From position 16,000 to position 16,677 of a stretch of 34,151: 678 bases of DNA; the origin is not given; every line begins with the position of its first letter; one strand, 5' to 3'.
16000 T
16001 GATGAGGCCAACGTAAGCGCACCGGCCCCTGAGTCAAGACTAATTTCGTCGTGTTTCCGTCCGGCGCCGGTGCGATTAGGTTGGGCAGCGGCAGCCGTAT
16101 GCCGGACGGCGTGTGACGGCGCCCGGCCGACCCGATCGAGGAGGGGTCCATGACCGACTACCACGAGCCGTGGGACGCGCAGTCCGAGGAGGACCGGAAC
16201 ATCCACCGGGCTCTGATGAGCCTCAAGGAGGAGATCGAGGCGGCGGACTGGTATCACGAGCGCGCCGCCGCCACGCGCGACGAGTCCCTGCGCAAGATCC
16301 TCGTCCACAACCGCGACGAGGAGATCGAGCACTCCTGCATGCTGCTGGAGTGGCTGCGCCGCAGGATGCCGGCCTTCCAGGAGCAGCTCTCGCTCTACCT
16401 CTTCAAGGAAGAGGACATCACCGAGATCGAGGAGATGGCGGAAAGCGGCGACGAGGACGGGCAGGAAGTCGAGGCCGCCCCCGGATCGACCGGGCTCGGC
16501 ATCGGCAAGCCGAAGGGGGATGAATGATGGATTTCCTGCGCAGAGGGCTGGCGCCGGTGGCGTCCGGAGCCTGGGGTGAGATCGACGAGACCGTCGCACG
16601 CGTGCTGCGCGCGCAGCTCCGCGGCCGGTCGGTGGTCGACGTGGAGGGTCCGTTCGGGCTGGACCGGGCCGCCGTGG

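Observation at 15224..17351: Iron/oxidative-stress island: YtfE di-iron repair protein divergently paired with an EncFtn-type cargo + family-1 encapsulin nanocompartment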

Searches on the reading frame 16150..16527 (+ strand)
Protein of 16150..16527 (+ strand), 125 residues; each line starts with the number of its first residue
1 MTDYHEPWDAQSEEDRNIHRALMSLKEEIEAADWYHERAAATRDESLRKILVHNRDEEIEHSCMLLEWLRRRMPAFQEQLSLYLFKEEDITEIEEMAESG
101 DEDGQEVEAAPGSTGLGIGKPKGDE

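Call 3: search_protein_families(library=pfam, proteins=[window:16150-16527:+], max_evalue=0.01)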
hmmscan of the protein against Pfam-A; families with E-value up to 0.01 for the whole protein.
window:16150-16527:+ (125 aa): 1 family
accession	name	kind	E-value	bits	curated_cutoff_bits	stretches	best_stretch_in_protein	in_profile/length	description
PF22277.2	EncFtn-like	-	1.4e-35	121.3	27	1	4-87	2-85/85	EncFtn-like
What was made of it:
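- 16150..16527 (+): encFtn: encapsulated ferritin cargo, 125 aa. It consists of a two-helix ferritin-like domain (residues 4-87), an acidic Gly-rich linker and a C-terminal loading peptide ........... (LGIGK = nt 16495-16509). Pfam PF22277 1.4e-35 (call 3).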

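Call 22: search_solved_structures(query=window:16150-16524:+, max_evalue=0.001, show_alignments=2)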
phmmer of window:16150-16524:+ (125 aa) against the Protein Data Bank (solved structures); distinct sequences matched with E-value up to 0.001: 11.
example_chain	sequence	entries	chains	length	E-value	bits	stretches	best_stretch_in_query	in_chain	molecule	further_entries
7oe2_1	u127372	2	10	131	1.9e-30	108.7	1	4-120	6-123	Haliangium ochraceum Encapsulated ferritin localisation sequence | Haliangium ochraceum encapsulated ferritin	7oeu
33bf_A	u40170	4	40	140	2.1e-28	102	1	4-124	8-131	Encapsulated ferritin-like protein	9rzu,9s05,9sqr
5n5f_A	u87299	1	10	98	1.8e-27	99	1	4-95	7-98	encapsulated ferritin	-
3k6c_A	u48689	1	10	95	1.3e-25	93.1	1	3-90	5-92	Uncharacterized protein NE0167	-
5da5_A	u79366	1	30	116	1.3e-23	86.6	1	4-93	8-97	Rru_A0973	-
5l8b_A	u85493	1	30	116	6.9e-23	84.3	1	4-93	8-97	Uncharacterized protein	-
6sv1_A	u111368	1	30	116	6.9e-23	84.3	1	4-93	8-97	Encapsulated Ferritin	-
6suw_A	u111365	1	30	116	6.9e-23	84.3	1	4-93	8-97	Uncharacterized protein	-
5l89_A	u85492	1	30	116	6.9e-23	84.3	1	4-93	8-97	Rru_A0973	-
5l8g_A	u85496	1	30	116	2.7e-22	82.4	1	4-93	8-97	Uncharacterized protein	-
5l8f_A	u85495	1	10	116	8.6e-21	77.5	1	4-93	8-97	Rru_A0973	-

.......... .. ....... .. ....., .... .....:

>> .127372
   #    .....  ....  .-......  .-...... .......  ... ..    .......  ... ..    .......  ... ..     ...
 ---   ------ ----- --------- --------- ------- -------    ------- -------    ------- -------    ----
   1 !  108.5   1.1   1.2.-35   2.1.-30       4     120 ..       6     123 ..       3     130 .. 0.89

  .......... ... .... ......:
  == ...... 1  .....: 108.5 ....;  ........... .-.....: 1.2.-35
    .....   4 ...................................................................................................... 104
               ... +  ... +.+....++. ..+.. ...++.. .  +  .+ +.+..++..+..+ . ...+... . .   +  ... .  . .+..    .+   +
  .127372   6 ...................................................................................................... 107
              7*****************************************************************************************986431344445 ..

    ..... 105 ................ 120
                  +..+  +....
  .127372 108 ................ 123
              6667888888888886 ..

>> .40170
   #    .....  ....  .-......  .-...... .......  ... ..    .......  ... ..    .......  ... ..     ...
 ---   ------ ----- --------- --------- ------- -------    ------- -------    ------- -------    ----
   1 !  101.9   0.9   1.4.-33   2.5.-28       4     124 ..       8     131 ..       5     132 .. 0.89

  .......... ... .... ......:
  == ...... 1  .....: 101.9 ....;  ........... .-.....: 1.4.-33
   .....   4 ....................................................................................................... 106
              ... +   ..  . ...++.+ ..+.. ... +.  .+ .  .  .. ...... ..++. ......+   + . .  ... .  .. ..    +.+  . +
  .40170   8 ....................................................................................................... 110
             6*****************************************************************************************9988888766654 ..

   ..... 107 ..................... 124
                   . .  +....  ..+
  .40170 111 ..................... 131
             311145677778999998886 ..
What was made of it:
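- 16150..16527 (+): PDB matches: H. ochraceum 7oe2 at 1.9e-30 and R. rubrum 5da5 at 1.3e-23 (call 22).
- On EncFtn (encapsulated ferritin): The +4 offset comes from the 5da5 alignment (call 22).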

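Call 51: search_protein_families(library=ncbifam, proteins=[window:16150-16527:+], max_evalue=0.001)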
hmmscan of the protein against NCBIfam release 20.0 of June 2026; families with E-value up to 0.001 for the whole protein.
window:16150-16527:+ (125 aa): 2 families
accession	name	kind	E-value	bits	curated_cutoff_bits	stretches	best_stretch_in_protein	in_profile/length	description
TIGR04535.1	ferrit_encaps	subfamily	7.7e-41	138.6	125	1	4-120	1-112/114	encapsulin-associated ferritin-like protein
NF058679.1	EncB_fam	subfamily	5.3e-17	61.9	90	1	9-119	13-115/117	encapsulin nanocompartment ferritin-likeEncB family encapsulin nanocompartment ferritin-like cargo protein cargo protein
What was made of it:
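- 16150..16527 (+): NCBIfam TIGR04535 scores 138.6 bits against a cut-off of 125 (call 51).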

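Call 66: find_homologous_proteins(query=window:16150-16524:+, max_evalue=1e-15)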
Query window:16150-16524:+ (125 aa): 1479 proteins with E <= 1e-15 among 1492 candidates; the best 120 are listed.
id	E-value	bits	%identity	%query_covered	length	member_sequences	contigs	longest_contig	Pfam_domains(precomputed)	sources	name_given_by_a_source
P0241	1.4e-76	272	100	100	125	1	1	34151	PF22277.3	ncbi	ncbi:MAG: ferritin-like domain-containing protein [Candidatus Krumholzibacteriia bacterium]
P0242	1.4e-43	166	69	73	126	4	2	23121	PF22277.3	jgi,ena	jgi:hypothetical protein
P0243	2.4e-41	159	64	83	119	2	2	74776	PF22277.3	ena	-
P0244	1.4e-40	156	66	73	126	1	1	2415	PF22277.3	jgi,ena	-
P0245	1.5e-40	156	61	90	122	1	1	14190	PF22277.3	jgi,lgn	jgi:hypothetical protein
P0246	4.8e-40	154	62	99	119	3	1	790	PF22277.3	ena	-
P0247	6.8e-40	154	70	81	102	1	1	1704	PF22277.3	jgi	jgi:ferritin-like protein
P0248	2.0e-39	152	74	68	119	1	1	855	PF22277.3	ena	-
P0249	2.2e-39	152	60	98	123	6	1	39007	PF22277.3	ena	-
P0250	2.6e-39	152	61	97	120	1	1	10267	PF22277.3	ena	-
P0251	6.1e-39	151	66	75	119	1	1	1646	PF22277.3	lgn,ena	-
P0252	6.5e-39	151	61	97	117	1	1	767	PF22277.3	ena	-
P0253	7.8e-39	150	60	79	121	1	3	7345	PF22277.3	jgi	-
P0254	8.6e-39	150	60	99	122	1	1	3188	PF22277.3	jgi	jgi:hypothetical protein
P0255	1.5e-38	149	58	100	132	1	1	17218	PF22277.3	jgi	jgi:hypothetical protein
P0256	1.5e-38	149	61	95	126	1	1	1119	PF22277.3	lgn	-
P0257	1.5e-38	149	61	98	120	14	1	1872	PF22277.3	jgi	-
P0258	1.6e-38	149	56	98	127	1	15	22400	PF22277.3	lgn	-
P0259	1.6e-38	149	60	98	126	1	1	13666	PF22277.3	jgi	jgi:uncharacterized protein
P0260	2.0e-38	149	59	96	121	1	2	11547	PF22277.3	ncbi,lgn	-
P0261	2.1e-38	149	61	98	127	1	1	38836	PF22277.3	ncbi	ncbi:MAG: ferritin-like domain-containing protein [Enhygromyxa sp.]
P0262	2.6e-38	149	66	68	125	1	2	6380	PF22277.3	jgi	jgi:hypothetical protein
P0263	2.6e-38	149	59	98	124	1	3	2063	PF22277.3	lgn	-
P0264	3.3e-38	148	60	97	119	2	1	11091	PF22277.3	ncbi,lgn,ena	-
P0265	3.3e-38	148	67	72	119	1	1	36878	PF22277.3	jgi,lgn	jgi:hypothetical protein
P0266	3.3e-38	148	56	99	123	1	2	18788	PF22277.3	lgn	-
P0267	4.1e-38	148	64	78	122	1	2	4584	PF22277.3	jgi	jgi:hypothetical protein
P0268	4.6e-38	148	59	98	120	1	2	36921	PF22277.3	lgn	-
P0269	4.7e-38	148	56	99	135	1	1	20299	PF22277.3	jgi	jgi:ferritin-like protein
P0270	1.2e-37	147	57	96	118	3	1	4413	PF22277.3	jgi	-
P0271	1.2e-37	146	59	98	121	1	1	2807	PF22277.3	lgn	-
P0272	1.3e-37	146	58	100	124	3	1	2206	PF22277.3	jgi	jgi:uncharacterized protein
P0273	1.4e-37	146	56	98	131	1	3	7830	PF22277.3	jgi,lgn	jgi:hypothetical protein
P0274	1.4e-37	146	59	98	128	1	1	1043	PF22277.3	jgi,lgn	jgi:ferritin-like protein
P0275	1.5e-37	146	59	97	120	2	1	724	PF22277.3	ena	-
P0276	1.5e-37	146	65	78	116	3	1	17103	PF22277.3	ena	-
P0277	1.8e-37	146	60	97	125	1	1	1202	PF22277.3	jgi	jgi:uncharacterized protein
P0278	1.9e-37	146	60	99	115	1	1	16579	PF22277.3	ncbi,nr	ncbi:hypothetical protein GF314_16510 [bacterium]|nr:hypothetical protein [bacterium]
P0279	2.1e-37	146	59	98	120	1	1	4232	PF22277.3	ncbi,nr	ncbi:MAG: hypothetical protein GF355_06500 [Candidatus Eisenbacteria bacterium]|nr:hypothetical prot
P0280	2.5e-37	146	57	95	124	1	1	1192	PF22277.3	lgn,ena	-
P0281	2.5e-37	146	67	76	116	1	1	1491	PF22277.3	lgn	-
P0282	2.8e-37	145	66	68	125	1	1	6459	PF22277.3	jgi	jgi:hypothetical protein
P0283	3.1e-37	145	61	98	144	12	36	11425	PF22277.3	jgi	jgi:ferritin-like protein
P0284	3.1e-37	145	58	95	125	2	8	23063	PF22277.3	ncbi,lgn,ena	-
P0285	3.5e-37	145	61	83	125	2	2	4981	PF22277.3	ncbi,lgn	-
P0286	4.0e-37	145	63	74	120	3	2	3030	PF22277.3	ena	-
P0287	4.3e-37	145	59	98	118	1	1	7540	PF22277.3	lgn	-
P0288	4.7e-37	145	58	99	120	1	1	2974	PF22277.3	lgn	-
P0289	5.6e-37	144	63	79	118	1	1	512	PF22277.3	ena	-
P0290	5.6e-37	144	59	98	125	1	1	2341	PF22277.3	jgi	jgi:uncharacterized protein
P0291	5.9e-37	144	57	99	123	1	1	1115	PF22277.3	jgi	jgi:uncharacterized protein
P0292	5.9e-37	144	62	96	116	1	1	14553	PF22277.3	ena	-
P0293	7.0e-37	144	59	98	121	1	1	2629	PF22277.3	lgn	-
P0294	7.6e-37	144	58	99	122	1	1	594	PF22277.3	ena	-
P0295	8.1e-37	144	61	98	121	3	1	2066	PF22277.3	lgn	-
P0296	9.3e-37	144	62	95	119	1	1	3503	PF22277.3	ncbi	-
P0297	9.6e-37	144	58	96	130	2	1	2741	PF22277.3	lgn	-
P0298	1.0e-36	144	68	73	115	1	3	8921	PF22277.3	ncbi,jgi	jgi:ferritin-like protein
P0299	1.1e-36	143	57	87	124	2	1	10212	PF22277.3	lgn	-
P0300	1.2e-36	143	57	100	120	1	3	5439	PF22277.3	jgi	jgi:ferritin-like protein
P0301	1.2e-36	143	57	98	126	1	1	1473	PF22277.3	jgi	jgi:uncharacterized protein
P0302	1.2e-36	143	57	98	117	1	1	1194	PF22277.3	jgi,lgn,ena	jgi:uncharacterized protein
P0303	1.5e-36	143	66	71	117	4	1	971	PF22277.3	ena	-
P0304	1.5e-36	143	56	95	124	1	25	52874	PF22277.3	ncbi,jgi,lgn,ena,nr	ncbi:MAG TPA: ferritin-like domain-containing protein [Candidatus Hydrogenedentes bacterium]|nr:ferr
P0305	1.6e-36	143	56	95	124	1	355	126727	PF22277.3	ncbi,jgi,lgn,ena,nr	ncbi:MAG TPA: ferritin-like domain-containing protein [Candidatus Hydrogenedentes bacterium]|jgi:fer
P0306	1.7e-36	143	58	100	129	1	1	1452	PF22277.3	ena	-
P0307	1.8e-36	143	59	96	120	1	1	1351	PF22277.3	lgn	-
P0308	1.8e-36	143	62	78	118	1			PF22277.3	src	-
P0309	1.9e-36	143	58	91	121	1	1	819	PF22277.3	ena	-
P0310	2.0e-36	143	57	98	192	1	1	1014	PF22277.3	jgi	jgi:hypothetical protein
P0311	2.0e-36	143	56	95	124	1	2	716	PF22277.3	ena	-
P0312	2.1e-36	143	56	95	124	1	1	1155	PF22277.3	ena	-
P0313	2.1e-36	143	56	98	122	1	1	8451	PF22277.3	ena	-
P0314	2.2e-36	142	58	98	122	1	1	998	PF22277.3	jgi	jgi:uncharacterized protein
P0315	2.3e-36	142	64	73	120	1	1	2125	PF22277.3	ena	-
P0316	2.5e-36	142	63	82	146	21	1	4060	PF22277.3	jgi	jgi:ferritin-like protein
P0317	2.7e-36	142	57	100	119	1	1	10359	PF22277.3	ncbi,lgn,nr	ncbi:MAG TPA: ferritin-like domain-containing protein [Vicinamibacteria bacterium]|nr:ferritin-like 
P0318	2.7e-36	142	60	98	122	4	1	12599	PF22277.3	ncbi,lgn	-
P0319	3.3e-36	142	66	73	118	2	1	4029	PF22277.3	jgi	jgi:hypothetical protein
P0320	3.5e-36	142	59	98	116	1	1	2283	PF22277.3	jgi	jgi:hypothetical protein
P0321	3.5e-36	142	63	76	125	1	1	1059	PF22277.3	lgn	-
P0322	4.6e-36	141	52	95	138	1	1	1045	PF22277.3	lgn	-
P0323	4.7e-36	141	55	98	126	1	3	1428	PF22277.3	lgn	-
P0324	5.5e-36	141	56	98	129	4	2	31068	PF22277.3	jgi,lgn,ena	-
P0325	5.6e-36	141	64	76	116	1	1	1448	PF22277.3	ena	-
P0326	5.7e-36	141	60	98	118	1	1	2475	PF22277.3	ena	-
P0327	5.7e-36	141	58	98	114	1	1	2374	PF22277.3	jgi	-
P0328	6.4e-36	141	59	98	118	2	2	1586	PF22277.3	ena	-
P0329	6.5e-36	141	60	98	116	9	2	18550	PF22277.3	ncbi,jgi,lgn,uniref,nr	ncbi:encapsulin-associated ferritin-like protein [Anaerophaga thermohalophila]|uniref:encapsulin-ass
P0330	7.5e-36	141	59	98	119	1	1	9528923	PF22277.3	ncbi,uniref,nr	ncbi:hypothetical protein G6O69_29195 [Pseudenhygromyxa sp. WMMC2535]|uniref:encapsulin-associated f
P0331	8.3e-36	141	61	82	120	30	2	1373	PF22277.3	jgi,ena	-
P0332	8.4e-36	141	59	98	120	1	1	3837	PF22277.3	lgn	-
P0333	8.7e-36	141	58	95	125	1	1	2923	PF22277.3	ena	-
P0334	9.0e-36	140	62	82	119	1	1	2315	PF22277.3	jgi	-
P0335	9.0e-36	140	56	95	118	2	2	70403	PF22277.3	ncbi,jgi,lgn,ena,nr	ncbi:MAG: ferritin-like domain-containing protein [bacterium]|nr:ferritin-like domain-containing pro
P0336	1.1e-35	140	58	98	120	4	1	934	PF22277.3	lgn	-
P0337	1.2e-35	140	60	95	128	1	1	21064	PF22277.3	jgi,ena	-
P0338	1.4e-35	140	61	95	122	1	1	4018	PF22277.3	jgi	jgi:ferritin-like protein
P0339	1.5e-35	140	56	100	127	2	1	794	PF22277.3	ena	-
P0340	1.5e-35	140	58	85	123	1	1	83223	PF22277.3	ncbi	ncbi:MAG: ferritin-like domain-containing protein [Nannocystaceae bacterium]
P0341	1.7e-35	140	61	94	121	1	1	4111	PF22277.3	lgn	-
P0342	1.7e-35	140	55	98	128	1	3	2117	PF22277.3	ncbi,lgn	-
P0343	1.8e-35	140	58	98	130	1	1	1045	PF22277.3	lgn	-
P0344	1.9e-35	139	60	98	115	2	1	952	PF22277.3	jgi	jgi:hypothetical protein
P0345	2.1e-35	139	55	98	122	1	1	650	PF22277.3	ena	-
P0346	2.2e-35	139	65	70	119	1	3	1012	PF22277.3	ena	-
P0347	2.2e-35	139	59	98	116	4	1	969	PF22277.3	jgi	jgi:uncharacterized protein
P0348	2.6e-35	139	57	95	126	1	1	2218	PF22277.3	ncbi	-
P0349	2.7e-35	139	54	98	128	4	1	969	PF22277.3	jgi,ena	-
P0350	2.8e-35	139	58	95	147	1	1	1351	PF22277.3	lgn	-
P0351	3.5e-35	139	66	73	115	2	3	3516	PF22277.3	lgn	-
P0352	3.5e-35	139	66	73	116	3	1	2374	PF22277.3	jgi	jgi:hypothetical protein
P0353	3.6e-35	139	63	70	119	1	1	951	PF22277.3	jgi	jgi:hypothetical protein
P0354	3.8e-35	138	58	96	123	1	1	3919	PF22277.3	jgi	-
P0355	4.3e-35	138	55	95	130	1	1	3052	PF22277.3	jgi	jgi:ferritin-like protein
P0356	4.3e-35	138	58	95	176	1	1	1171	PF22277.3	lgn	-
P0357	4.3e-35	138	58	95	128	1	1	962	PF22277.3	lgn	-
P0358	4.5e-35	138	58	98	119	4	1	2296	PF22277.3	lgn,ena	-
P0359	4.5e-35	138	57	97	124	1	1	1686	PF22277.3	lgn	-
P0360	4.6e-35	138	57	98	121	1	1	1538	PF22277.3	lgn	-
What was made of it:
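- Tried and rejected: Third homologue search, with EncFtn (call 66).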
